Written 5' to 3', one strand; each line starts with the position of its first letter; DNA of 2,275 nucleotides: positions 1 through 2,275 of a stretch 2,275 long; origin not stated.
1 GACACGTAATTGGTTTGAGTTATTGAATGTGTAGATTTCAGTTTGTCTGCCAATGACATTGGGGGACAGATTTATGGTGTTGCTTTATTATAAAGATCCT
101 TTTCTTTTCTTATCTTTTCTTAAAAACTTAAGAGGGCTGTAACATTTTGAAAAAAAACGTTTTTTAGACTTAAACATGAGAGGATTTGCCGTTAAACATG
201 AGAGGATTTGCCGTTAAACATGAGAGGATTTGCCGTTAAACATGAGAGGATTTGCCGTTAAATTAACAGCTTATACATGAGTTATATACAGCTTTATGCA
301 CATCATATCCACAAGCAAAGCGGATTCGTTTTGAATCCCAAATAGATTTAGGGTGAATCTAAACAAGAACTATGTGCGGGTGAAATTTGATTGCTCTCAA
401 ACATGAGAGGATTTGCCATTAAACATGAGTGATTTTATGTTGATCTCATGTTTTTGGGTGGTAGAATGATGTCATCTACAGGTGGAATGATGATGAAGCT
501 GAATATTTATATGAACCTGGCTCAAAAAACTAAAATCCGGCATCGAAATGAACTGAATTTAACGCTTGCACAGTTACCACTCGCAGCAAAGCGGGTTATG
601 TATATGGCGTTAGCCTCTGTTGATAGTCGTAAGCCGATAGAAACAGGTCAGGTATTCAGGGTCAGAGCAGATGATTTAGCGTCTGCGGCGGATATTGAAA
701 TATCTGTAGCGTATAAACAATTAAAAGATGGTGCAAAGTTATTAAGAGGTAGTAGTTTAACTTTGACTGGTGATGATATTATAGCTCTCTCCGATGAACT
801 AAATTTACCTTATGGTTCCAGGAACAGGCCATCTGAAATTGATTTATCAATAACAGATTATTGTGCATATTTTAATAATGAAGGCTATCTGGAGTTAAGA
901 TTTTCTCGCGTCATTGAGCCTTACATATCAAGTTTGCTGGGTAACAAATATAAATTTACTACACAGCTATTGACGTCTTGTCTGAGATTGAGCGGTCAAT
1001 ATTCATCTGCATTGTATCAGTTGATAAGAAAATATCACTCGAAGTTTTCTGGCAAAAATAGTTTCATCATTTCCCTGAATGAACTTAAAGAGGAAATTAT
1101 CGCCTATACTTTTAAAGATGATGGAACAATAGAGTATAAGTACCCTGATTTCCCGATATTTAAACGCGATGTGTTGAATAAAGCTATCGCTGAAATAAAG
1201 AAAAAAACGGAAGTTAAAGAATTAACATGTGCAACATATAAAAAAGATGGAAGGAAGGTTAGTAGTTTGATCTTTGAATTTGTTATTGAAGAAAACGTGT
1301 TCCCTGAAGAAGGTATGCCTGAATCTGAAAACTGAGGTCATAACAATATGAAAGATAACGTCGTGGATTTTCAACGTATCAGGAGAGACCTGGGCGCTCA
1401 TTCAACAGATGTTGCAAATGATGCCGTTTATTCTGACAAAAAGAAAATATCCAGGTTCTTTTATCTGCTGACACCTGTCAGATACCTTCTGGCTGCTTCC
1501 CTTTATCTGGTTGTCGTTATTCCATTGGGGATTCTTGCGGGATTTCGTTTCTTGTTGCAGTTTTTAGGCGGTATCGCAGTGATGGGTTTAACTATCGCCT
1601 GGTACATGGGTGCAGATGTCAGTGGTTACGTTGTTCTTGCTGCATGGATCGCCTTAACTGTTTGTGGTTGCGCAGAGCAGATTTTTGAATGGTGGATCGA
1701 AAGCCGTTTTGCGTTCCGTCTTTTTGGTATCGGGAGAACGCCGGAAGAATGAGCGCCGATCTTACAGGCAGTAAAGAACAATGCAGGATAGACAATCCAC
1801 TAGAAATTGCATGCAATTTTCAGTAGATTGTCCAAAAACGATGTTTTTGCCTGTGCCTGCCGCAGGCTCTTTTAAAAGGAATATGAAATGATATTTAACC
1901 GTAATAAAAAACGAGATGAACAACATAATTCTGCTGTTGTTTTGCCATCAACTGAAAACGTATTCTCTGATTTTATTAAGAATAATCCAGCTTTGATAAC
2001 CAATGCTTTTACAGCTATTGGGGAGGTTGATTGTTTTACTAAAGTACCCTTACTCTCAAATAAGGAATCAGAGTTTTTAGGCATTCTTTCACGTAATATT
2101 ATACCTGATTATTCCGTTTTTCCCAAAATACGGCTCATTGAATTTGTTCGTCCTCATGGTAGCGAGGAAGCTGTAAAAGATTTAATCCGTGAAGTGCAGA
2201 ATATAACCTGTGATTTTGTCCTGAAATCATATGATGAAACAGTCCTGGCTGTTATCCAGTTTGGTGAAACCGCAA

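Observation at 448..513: Cluster of seven in-frame ATGs at the 5' end of pir; true start ambiguous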

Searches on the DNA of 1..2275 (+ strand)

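Call 3: search_dna_similar(query=window:1-2275:+, collection=plasmids, mode=near, max_rows=30)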
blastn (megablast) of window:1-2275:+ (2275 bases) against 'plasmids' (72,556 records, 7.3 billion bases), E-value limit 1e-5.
Records with a match: 511; places in all: 985; records where one place covers at least 80% of the query: 6.
Best place of each record, by identity: >=99% 3; 95-99% 442; 90-95% 30; 80-90% 32; 60-80% 4.
By first word of the organism name: Escherichia 384; Salmonella 61; Klebsiella 50; Enterobacter 4; Citrobacter 4; Shigella 4; uncultured 2; Yersinia 2.
By predicted mobility (MOB-suite, as given by PLSDB): conjugative 448; non-mobilizable 38; mobilizable 25.
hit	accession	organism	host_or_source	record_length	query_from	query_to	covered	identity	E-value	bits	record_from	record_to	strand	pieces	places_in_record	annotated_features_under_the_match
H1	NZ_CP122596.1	Escherichia coli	Sus scrofa,feces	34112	1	2275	100%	99.1%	0e+0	4091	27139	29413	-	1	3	replication initiation protein | hypothetical protein | DUF2726 domain-containing protein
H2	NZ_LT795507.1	Escherichia coli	Sus scrofa domestica,pig feces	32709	1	2275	100%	99.1%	0e+0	4085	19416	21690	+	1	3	replication initiation protein | hypothetical protein | DUF2726 domain-containing protein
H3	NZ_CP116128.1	Escherichia coli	whole organism,ICU patient oral swab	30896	1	2275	100%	99.1%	0e+0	4085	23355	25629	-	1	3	replication initiation protein | hypothetical protein | DUF2726 domain-containing protein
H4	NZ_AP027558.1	Escherichia coli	Homo sapiens,whole organism,feces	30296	1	2275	100%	99.0%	0e+0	4074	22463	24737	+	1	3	replication initiation protein | hypothetical protein | DUF2726 domain-containing protein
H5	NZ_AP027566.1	Escherichia coli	Homo sapiens,whole organism,feces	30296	1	2275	100%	99.0%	0e+0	4074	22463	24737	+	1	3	replication initiation protein | hypothetical protein | DUF2726 domain-containing protein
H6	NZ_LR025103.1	Escherichia coli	-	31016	1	2275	100%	98.6%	0e+0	4047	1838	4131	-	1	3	replication initiation protein | hypothetical protein | DUF2726 domain-containing protein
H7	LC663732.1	uncultured bacterium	-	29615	1325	2275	42%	98.9%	0e+0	1700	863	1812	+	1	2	hypothetical protein | DUF2726 domain-containing protein | rep: Plasmid replication protein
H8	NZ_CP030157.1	Escherichia coli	single cell,chicken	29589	1325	2275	42%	98.9%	0e+0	1700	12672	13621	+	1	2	hypothetical protein | DUF2726 domain-containing protein | replication initiation protein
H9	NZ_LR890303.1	Escherichia coli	Homo sapiens,rectal swab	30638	1325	2275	42%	98.9%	0e+0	1700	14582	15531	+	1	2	hypothetical protein | DUF2726 domain-containing protein | replication initiation protein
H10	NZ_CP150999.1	Escherichia coli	-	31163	1325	2275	42%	98.9%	0e+0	1700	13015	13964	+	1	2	hypothetical protein | DUF2726 domain-containing protein | replication initiation protein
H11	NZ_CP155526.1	Escherichia coli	environmental,wastewater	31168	1325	2275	42%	98.9%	0e+0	1700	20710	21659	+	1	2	hypothetical protein | DUF2726 domain-containing protein | replication initiation protein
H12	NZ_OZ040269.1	Escherichia coli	-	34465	1325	2275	42%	98.9%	0e+0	1700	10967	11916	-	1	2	hypothetical protein | DUF2726 domain-containing protein | replication initiation protein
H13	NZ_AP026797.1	Escherichia coli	Homo sapiens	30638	1325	2275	42%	98.8%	0e+0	1694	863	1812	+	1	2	hypothetical protein | DUF2726 domain-containing protein | replication initiation protein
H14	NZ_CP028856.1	Klebsiella pneumoniae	Homo sapiens,sputum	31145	1325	2275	42%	98.5%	0e+0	1677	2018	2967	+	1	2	hypothetical protein | DUF2726 domain-containing protein | replication initiation protein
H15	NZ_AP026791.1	Escherichia coli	Homo sapiens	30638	1325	2275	42%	98.4%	0e+0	1672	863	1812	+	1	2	hypothetical protein | DUF2726 domain-containing protein | replication initiation protein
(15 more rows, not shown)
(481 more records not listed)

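Call 6: get_annotated_region(hit=H1, flank=1500)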
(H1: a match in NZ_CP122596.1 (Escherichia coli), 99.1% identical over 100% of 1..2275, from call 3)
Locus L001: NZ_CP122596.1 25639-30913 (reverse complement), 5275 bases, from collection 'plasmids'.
description: Escherichia coli strain ETEC6335 plasmid unnamed8, complete sequence
organism: Escherichia coli (NCBI taxid 562)
taxonomy: Bacteria; Pseudomonadota; Gammaproteobacteria; Enterobacterales; Enterobacteriaceae; Escherichia; Escherichia coli
host: -; source: Sus scrofa,feces; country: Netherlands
typing (MOB-suite, as given by PLSDB): conjugative; relaxase MOBP; mating-pair formation MPF_T
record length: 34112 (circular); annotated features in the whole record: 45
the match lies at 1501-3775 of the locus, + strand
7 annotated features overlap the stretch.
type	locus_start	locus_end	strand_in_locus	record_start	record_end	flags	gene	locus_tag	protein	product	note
CDS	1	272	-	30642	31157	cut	-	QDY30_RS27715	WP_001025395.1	J domain-containing protein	GO:0006457 - protein folding [Evidence IEA]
CDS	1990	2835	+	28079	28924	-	-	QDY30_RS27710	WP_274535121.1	replication initiation protein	GO:0006270 - DNA replication initiation [Evidence IEA]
CDS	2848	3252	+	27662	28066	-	-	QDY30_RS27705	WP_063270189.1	hypothetical protein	-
CDS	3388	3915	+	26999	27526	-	-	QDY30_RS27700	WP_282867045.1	DUF2726 domain-containing protein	-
CDS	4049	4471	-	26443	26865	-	-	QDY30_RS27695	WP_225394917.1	hypothetical protein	-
CDS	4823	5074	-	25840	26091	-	-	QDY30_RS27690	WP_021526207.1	hypothetical protein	-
CDS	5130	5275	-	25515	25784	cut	-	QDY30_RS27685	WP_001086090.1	hypothetical protein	-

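Call 7: get_annotated_region(hit=H6, flank=1500)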
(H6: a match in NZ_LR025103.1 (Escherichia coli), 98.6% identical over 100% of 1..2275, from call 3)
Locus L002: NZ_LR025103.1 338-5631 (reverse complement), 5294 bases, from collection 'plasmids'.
description: Escherichia coli isolate EC-1639 plasmid 4, complete sequence
organism: Escherichia coli (NCBI taxid 562)
taxonomy: Bacteria; Pseudomonadota; Gammaproteobacteria; Enterobacterales; Enterobacteriaceae; Escherichia; Escherichia coli
host: -; source: -; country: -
typing (MOB-suite, as given by PLSDB): conjugative; relaxase MOBP; mating-pair formation MPF_T
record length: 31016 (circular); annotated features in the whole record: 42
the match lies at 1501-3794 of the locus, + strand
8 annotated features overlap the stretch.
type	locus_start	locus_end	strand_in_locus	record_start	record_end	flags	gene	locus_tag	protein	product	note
CDS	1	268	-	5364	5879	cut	-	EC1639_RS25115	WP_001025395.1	J domain-containing protein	GO:0006457 - protein folding [Evidence IEA]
CDS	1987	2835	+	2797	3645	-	-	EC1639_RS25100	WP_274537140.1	replication initiation protein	GO:0006270 - DNA replication initiation [Evidence IEA]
CDS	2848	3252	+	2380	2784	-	-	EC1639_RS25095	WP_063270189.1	hypothetical protein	-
CDS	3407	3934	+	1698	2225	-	-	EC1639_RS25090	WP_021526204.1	DUF2726 domain-containing protein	-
CDS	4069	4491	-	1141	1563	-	-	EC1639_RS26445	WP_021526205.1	hypothetical protein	-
CDS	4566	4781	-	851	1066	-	-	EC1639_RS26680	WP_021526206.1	hypothetical protein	-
CDS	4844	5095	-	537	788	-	-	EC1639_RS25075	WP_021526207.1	hypothetical protein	-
CDS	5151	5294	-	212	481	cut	-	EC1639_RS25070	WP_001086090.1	hypothetical protein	-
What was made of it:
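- Closest known: pir. Different: MOB-suite assigns no replicon type to these plasmids (calls 6, 7).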

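Call 8: search_dna_similar(query=window:380-760:+, collection=plasmids, mode=distant, max_rows=60, rows=spread)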
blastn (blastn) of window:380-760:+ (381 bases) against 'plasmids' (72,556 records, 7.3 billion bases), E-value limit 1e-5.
Records with a match: 57; places in all: 57; records where one place covers at least 80% of the query: 6.
Best place of each record, by identity: >=99% 6; 60-80% 51.
By first word of the organism name: Escherichia 25; Klebsiella 10; Enterobacter 8; Serratia 5; Salmonella 3; Citrobacter 3; Yersinia 2; Morganella 1.
By predicted mobility (MOB-suite, as given by PLSDB): conjugative 53; non-mobilizable 3; mobilizable 1.
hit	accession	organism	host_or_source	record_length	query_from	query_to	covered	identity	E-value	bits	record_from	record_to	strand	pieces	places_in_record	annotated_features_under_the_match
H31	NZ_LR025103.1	Escherichia coli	-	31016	1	381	100%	100.0%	0e+0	688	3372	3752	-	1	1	replication initiation protein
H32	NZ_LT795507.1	Escherichia coli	Sus scrofa domestica,pig feces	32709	1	381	100%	100.0%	0e+0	688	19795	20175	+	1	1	replication initiation protein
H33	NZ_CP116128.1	Escherichia coli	whole organism,ICU patient oral swab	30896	1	381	100%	100.0%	0e+0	688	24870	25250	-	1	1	replication initiation protein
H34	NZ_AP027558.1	Escherichia coli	Homo sapiens,whole organism,feces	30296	1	381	100%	100.0%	0e+0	688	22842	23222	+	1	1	replication initiation protein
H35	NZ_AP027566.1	Escherichia coli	Homo sapiens,whole organism,feces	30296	1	381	100%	100.0%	0e+0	688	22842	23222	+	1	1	replication initiation protein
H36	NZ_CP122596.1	Escherichia coli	Sus scrofa,feces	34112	1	381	100%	100.0%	0e+0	688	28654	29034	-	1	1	replication initiation protein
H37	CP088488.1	Escherichia coli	Homo sapiens,blood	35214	20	269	66%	71.5%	3e-21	109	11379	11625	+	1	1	replication initiation protein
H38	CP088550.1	Escherichia coli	Homo sapiens,blood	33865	20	269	66%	71.5%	3e-21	109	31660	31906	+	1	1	replication initiation protein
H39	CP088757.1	Escherichia coli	Homo sapiens,blood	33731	20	269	66%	71.5%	3e-21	109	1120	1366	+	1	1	replication initiation protein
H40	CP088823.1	Escherichia coli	Homo sapiens,blood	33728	20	269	66%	71.5%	3e-21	109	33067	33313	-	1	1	replication initiation protein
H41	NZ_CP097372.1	Escherichia coli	Bacterial culture,water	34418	20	269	66%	71.5%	3e-21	109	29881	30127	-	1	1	replication initiation protein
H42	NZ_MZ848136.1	Morganella morganii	-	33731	20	269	66%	71.5%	3e-21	109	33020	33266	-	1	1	replication initiation protein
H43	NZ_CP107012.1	Salmonella enterica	patient,fecal sample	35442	20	269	66%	71.5%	3e-21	109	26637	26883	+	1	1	replication initiation protein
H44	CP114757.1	Klebsiella pneumoniae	Homo sapiens,Rectal swab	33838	20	269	66%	71.5%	3e-21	109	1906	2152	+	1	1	replication initiation protein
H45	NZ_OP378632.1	Escherichia coli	-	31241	20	269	66%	71.5%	3e-21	109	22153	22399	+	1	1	replication initiation protein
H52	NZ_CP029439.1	Klebsiella quasipneumoniae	Hospital waste water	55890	131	379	65%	65.9%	3e-8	67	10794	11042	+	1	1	replication initiation protein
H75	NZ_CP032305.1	Salmonella enterica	Plant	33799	20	246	60%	69.4%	6e-11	75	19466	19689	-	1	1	replication initiation protein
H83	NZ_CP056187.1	Citrobacter sp. RHBSTW-01013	culture,Wastewater effluent sample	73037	145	305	42%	68.9%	3e-8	66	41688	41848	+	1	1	replication initiation protein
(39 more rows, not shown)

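Call 14: get_annotated_region(hit=H37, flank=900)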
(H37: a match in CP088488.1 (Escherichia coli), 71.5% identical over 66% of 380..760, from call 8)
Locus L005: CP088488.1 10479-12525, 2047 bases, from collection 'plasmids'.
description: Escherichia coli strain E17EC0085 plasmid pE17EC0085-2, complete sequence
organism: Escherichia coli (NCBI taxid 562)
taxonomy: Bacteria; Pseudomonadota; Gammaproteobacteria; Enterobacterales; Enterobacteriaceae; Escherichia; Escherichia coli
host: -; source: Homo sapiens,blood; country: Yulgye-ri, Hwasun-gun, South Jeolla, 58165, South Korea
typing (MOB-suite, as given by PLSDB): conjugative; replicon IncX1; relaxase MOBP; mating-pair formation MPF_T
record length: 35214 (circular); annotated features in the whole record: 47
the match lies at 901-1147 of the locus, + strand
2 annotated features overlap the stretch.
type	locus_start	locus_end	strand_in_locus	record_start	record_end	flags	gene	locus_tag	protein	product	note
CDS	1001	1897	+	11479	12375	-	-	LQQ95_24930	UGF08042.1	replication initiation protein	-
CDS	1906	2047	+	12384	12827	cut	-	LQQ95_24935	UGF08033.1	hypothetical protein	-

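Call 15: get_annotated_region(hit=H52, flank=900)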
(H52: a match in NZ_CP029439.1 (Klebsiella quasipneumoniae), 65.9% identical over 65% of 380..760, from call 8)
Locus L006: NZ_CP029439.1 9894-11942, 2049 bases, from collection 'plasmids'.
description: Klebsiella quasipneumoniae strain CAV1947 plasmid pKPC_CAV1947-56, complete sequence
organism: Klebsiella quasipneumoniae (NCBI taxid 1463165)
taxonomy: Bacteria; Pseudomonadota; Gammaproteobacteria; Enterobacterales; Enterobacteriaceae; Klebsiella; Klebsiella quasipneumoniae
host: -; source: Hospital waste water; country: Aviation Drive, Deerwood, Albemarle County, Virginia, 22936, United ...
typing (MOB-suite, as given by PLSDB): conjugative; replicon IncX5; relaxase MOBP; mating-pair formation MPF_T
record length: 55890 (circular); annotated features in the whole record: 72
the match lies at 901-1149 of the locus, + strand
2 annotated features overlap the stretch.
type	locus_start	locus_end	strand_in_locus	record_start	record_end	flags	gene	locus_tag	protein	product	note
CDS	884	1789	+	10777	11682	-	-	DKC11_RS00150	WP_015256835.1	replication initiation protein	GO:0006270 - DNA replication initiation [Evidence IEA]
CDS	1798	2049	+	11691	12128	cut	-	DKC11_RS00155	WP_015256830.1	hypothetical protein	-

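Call 16: get_annotated_region(hit=H75, flank=900)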
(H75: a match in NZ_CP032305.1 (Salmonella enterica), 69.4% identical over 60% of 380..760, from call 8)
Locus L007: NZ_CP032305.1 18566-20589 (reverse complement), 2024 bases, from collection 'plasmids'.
description: Salmonella enterica subsp. enterica serovar Braenderup strain FORC93 plasmid unnamed1, complete sequence
organism: Salmonella enterica (NCBI taxid 149391)
taxonomy: Bacteria; Pseudomonadota; Gammaproteobacteria; Enterobacterales; Enterobacteriaceae; Salmonella; Salmonella enterica
host: -; source: Plant; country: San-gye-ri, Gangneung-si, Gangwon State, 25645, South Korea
typing (MOB-suite, as given by PLSDB): conjugative; relaxase MOBP; mating-pair formation MPF_T
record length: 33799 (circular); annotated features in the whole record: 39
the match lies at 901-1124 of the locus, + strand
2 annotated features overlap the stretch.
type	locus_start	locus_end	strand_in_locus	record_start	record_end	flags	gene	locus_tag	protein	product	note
CDS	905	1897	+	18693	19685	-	-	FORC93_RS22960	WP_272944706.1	replication initiation protein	GO:0006270 - DNA replication initiation [Evidence IEA]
CDS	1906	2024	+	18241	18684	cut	-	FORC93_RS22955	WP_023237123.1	hypothetical protein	-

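Call 17: get_annotated_region(hit=H83, flank=900)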
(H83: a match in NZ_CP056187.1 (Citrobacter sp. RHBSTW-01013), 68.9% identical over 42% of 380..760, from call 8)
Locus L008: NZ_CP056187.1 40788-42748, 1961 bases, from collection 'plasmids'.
description: Citrobacter sp. RHBSTW-01013 plasmid pRHBSTW-01013_3, complete sequence
organism: Citrobacter sp. RHBSTW-01013 (NCBI taxid 2742677)
taxonomy: Bacteria; Pseudomonadota; Gammaproteobacteria; Enterobacterales; Enterobacteriaceae; Citrobacter; Citrobacter sp. RHBSTW-01013
host: -; source: culture,Wastewater effluent sample; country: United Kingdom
typing (MOB-suite, as given by PLSDB): conjugative; relaxase MOBP; mating-pair formation MPF_T
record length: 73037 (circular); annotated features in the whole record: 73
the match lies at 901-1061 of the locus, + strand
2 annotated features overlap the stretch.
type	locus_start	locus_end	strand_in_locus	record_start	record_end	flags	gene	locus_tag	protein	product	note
CDS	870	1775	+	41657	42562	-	-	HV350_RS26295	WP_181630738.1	replication initiation protein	GO:0006270 - DNA replication initiation [Evidence IEA]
CDS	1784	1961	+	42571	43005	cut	-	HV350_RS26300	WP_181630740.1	hypothetical protein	-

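Call 49: search_dna_similar(query=window:395-620:+, collection=ecoli_genomes, mode=near, max_rows=30)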
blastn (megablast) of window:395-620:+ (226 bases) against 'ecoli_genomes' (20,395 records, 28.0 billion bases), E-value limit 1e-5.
Records with a match: 6; places in all: 6; records where one place covers at least 80% of the query: 6.
Genomes with a match: 6 of 5426; with a place that covers at least 80% of the query: 6. Places per genome that has any: lowest 1, median 1, highest 1. On chromosomes: 0 places; on plasmids: 6.
Best place of each record, by identity: >=99% 6.
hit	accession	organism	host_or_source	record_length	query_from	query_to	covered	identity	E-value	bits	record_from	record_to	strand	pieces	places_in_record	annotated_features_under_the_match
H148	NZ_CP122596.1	Escherichia coli strain ETEC6335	Sus scrofa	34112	1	226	100%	100.0%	6e-114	418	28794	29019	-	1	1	replication initiation protein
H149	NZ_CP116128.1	Escherichia coli strain DETEC-P666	ICU patient oral swab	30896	1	226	100%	100.0%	6e-114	418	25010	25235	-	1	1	replication initiation protein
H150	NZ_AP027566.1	Escherichia coli strain LR-58-2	Homo sapiens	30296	1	226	100%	100.0%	6e-114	418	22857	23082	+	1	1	replication initiation protein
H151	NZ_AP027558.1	Escherichia coli strain LR-58-1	Homo sapiens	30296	1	226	100%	100.0%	6e-114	418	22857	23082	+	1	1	replication initiation protein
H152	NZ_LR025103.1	Escherichia coli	-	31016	1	226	100%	100.0%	6e-114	418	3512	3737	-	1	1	replication initiation protein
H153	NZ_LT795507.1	Escherichia coli strain KV7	Sus scrofa domestica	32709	1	226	100%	100.0%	6e-114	418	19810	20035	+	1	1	replication initiation protein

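Call 50: get_annotated_region(hit=H149, flank=400)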
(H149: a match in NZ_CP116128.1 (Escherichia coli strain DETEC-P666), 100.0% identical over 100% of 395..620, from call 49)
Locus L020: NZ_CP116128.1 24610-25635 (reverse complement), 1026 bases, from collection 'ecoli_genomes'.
description: Escherichia coli strain DETEC-P666 plasmid pDETEC36, complete sequence
organism: Escherichia coli strain DETEC-P666 (NCBI taxid 562)
replicon: plasmid pDETEC36; assembly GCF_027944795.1
host: -; source: ICU patient oral swab; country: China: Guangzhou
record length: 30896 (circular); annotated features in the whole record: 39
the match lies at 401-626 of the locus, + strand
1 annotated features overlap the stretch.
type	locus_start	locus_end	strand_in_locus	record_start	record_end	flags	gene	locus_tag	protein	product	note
CDS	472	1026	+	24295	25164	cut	-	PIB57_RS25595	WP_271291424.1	replication initiation protein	-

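Call 51: get_annotated_region(hit=H150, flank=400)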
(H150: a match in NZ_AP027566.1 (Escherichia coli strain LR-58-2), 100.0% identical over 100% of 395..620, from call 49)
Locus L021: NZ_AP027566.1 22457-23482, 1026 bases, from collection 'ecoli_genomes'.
description: Escherichia coli strain LR-58-2 plasmid pLR-58-2_3, complete sequence
organism: Escherichia coli strain LR-58-2 (NCBI taxid 562)
replicon: plasmid pLR-58-2_3; assembly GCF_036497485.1
host: Homo sapiens; source: feces; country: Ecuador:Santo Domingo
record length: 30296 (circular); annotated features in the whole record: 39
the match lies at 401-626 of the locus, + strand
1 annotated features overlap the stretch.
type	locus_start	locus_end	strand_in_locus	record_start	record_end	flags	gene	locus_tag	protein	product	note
CDS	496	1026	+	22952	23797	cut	-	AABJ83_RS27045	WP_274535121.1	replication initiation protein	-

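Call 52: get_annotated_region(hit=H153, flank=400)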
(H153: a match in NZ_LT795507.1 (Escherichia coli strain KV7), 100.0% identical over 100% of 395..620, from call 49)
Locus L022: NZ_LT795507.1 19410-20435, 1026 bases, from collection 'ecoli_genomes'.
description: Escherichia coli strain KV7 isolate KV7 plasmid V
organism: Escherichia coli strain KV7 (NCBI taxid 562)
replicon: plasmid V; assembly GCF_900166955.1
host: Sus scrofa domestica; source: pig feces; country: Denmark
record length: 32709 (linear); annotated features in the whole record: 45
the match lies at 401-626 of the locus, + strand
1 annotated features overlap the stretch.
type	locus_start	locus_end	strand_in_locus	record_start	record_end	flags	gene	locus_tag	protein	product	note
CDS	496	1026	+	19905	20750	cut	-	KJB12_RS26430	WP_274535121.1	replication initiation protein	-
